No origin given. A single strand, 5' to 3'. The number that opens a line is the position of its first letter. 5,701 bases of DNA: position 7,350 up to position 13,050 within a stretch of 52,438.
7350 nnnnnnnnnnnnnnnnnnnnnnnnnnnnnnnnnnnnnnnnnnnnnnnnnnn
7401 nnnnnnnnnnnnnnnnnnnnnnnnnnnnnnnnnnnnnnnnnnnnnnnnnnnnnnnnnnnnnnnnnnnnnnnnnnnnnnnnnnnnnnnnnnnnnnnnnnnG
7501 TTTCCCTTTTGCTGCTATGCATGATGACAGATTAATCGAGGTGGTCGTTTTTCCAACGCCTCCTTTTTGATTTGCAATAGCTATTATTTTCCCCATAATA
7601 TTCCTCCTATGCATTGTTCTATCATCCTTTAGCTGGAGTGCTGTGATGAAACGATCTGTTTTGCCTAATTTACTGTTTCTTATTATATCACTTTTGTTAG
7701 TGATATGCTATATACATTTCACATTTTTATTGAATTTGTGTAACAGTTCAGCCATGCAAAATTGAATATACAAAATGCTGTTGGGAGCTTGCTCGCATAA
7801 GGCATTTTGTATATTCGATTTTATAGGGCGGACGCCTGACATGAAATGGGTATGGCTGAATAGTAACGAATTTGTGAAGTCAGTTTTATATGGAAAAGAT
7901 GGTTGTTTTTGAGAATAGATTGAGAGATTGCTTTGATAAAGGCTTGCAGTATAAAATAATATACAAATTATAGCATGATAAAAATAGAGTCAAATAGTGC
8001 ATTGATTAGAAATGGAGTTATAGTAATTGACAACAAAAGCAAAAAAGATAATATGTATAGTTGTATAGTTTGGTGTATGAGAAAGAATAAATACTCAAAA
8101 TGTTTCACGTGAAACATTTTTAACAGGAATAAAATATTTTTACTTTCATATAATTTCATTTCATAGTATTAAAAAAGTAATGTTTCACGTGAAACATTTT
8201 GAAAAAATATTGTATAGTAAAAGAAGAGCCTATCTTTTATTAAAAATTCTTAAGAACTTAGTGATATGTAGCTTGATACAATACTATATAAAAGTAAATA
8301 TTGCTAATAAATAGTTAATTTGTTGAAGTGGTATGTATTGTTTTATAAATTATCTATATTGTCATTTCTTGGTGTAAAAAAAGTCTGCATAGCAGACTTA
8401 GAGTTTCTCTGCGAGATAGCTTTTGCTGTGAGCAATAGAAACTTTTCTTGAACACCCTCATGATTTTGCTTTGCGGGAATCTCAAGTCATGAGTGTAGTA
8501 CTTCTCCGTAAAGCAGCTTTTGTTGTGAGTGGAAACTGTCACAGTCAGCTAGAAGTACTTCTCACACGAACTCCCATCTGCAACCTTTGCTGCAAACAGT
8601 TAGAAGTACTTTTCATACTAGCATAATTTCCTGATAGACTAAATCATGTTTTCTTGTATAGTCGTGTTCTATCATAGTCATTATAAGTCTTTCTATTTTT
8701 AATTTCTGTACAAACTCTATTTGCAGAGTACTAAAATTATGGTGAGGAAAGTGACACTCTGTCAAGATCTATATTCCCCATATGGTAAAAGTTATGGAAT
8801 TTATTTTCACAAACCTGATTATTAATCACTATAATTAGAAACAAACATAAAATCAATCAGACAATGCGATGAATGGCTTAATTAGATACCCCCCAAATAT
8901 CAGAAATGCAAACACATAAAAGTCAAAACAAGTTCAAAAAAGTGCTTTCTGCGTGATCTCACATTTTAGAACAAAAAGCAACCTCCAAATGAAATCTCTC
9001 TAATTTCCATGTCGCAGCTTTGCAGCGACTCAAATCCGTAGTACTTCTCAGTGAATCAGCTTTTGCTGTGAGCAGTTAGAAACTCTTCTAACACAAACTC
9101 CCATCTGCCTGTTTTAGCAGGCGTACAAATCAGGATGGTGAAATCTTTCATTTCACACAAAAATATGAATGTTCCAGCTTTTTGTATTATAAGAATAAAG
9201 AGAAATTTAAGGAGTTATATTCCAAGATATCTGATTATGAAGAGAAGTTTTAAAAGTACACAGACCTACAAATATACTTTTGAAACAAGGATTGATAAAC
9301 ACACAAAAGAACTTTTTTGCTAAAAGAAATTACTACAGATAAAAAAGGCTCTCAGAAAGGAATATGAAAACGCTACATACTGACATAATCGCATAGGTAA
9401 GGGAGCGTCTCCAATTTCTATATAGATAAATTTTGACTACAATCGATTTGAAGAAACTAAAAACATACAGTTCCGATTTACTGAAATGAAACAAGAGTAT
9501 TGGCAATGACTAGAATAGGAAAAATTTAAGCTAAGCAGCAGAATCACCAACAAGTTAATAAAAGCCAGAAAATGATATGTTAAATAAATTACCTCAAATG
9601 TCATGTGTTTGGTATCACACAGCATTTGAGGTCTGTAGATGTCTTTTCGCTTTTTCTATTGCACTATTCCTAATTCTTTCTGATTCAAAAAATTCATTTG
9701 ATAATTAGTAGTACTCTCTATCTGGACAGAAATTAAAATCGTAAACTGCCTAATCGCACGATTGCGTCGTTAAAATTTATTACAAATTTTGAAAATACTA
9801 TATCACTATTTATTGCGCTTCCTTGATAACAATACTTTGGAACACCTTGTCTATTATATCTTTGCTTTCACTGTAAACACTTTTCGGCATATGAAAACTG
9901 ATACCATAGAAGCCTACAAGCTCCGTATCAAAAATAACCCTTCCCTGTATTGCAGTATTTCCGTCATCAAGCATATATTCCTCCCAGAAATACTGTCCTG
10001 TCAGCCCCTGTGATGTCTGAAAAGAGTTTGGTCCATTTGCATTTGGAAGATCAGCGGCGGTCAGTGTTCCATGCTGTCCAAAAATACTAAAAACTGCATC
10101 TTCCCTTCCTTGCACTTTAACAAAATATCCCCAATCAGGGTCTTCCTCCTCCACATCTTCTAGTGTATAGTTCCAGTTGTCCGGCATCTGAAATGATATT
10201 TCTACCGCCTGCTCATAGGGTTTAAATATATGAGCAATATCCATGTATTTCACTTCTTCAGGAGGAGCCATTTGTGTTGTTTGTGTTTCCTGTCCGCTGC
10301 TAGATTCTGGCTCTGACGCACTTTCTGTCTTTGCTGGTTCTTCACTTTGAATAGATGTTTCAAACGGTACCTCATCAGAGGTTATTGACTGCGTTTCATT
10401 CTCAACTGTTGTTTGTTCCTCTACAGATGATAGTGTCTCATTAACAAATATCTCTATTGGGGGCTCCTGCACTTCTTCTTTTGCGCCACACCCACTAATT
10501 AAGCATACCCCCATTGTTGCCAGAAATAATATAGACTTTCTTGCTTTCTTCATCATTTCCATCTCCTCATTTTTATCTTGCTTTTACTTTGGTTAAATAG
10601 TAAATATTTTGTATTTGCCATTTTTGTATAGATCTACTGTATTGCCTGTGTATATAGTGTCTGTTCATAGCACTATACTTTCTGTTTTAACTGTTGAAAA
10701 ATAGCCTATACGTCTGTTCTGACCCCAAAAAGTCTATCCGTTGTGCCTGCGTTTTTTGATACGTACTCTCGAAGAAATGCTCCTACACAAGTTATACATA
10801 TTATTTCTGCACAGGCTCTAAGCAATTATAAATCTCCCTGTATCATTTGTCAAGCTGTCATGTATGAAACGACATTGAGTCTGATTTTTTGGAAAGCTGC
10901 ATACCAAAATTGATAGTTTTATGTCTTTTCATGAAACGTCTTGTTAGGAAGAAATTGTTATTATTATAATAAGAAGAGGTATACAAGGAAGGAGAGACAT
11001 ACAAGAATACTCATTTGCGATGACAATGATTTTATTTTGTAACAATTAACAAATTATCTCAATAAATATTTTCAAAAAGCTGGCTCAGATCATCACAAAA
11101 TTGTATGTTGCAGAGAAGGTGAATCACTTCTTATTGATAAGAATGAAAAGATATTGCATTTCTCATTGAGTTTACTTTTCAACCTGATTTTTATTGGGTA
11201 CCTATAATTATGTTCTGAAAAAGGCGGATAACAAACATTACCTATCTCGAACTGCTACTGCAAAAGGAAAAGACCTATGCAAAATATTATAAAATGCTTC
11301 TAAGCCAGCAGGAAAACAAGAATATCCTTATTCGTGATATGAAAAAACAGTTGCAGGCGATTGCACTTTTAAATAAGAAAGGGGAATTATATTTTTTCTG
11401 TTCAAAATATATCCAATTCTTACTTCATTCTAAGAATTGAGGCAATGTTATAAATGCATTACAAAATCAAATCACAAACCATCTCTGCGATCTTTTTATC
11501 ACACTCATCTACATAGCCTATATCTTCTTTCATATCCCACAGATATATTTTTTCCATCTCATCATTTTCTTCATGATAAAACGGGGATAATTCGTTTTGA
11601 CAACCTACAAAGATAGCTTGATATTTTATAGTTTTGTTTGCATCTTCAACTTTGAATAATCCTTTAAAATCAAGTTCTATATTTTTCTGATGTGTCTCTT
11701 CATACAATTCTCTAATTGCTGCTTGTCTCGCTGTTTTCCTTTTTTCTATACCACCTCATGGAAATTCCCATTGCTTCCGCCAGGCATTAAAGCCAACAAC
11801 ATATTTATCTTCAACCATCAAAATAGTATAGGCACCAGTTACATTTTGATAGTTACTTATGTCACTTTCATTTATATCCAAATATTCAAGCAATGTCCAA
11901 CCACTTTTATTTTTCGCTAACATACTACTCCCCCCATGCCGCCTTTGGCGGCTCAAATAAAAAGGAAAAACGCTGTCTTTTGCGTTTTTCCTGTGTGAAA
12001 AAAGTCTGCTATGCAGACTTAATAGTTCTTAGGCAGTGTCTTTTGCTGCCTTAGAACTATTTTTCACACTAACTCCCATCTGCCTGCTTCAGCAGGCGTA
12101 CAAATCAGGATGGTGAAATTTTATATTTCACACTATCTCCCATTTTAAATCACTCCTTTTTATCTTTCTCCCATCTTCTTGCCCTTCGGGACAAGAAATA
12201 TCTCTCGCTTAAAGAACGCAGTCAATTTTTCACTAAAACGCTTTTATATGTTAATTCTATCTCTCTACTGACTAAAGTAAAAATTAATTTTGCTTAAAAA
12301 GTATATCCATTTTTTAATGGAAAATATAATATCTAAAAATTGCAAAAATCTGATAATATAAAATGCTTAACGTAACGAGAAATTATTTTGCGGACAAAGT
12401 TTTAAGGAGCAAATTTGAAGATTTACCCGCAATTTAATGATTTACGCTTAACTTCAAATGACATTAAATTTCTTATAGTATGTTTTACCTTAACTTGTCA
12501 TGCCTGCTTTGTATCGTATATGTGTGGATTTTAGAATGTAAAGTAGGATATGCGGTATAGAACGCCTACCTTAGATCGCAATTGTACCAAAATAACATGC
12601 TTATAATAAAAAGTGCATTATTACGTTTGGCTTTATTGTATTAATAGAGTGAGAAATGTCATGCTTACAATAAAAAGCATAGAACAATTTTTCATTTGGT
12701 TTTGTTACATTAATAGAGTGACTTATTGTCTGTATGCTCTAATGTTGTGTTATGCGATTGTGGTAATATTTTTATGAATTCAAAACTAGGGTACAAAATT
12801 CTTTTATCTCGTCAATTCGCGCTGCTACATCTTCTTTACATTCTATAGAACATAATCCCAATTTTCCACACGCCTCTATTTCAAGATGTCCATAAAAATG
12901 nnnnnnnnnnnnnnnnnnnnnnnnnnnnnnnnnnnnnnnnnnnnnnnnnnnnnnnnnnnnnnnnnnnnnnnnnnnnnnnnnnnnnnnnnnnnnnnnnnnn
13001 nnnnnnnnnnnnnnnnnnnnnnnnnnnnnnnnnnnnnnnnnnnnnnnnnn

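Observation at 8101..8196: Two perfect parS sites 80 bp apart upstream of parA-parB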

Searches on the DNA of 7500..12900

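Call 20: search_rna_families(source=window, start=7500, end=12900, threshold=evalue, max_evalue=1)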
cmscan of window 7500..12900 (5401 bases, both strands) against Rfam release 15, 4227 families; matches with E-value up to 1: 3.
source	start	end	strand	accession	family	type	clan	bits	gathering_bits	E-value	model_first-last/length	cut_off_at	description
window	7750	7857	+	RF01699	Clostridiales-1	Gene; sRNA;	-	30.5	48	0.0008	1-166/166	no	Clostridiales-1 RNA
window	7748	7834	+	RF03818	MIR7994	Gene; miRNA;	-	29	100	0.016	1-90/90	no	MIR7994 microRNA precursor family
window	7756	7825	+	RF00708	mir-450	Gene; miRNA;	-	25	60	0.65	1-78/78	no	mir-450 microRNA precursor family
